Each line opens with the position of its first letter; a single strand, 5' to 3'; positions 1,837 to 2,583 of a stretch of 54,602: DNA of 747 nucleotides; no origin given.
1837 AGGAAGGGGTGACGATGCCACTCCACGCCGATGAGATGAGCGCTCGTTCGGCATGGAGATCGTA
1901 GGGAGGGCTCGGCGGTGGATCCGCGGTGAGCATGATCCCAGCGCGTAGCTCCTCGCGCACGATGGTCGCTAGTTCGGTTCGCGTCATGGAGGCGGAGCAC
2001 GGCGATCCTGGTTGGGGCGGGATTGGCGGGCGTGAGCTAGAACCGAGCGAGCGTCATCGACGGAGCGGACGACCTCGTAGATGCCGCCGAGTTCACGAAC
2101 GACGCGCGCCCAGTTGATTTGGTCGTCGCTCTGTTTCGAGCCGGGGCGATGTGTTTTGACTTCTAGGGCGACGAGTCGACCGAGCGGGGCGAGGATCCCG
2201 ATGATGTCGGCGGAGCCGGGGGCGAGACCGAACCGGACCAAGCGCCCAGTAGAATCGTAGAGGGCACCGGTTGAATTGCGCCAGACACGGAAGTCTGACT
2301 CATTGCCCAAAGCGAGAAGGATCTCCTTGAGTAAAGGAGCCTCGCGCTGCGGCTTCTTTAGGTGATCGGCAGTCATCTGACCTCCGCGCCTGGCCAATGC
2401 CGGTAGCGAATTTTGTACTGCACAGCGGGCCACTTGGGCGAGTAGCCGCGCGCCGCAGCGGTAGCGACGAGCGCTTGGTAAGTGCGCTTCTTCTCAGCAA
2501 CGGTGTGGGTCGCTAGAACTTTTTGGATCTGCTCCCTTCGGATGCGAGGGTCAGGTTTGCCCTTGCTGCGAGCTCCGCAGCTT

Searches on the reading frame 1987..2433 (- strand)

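Call 43: search_protein_families(library=pfam, alignment_id=A3, max_evalue=0.001)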
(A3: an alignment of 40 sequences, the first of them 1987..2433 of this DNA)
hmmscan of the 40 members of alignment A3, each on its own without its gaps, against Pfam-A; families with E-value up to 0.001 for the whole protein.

A. member 1, window:1987-2433:- (149 aa): 0 families

B. families by the number of members that match (of 40 scanned): 7 families
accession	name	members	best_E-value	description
PF01726.22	LexA_DNA_bind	1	3.9e-23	LexA DNA binding domain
PF01381.28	HTH_3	1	7.8e-14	Helix-turn-helix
PF13560.12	HTH_31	1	1.5e-10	Helix-turn-helix domain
PF12844.13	HTH_19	1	2.6e-10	Helix-turn-helix domain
PF00166.26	Cpn10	1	2.6e-10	Chaperonin 10 Kd subunit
PF12728.13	HTH_17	1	0.00022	Helix-turn-helix domain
PF13463.12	HTH_27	1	0.00065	Winged helix DNA-binding domain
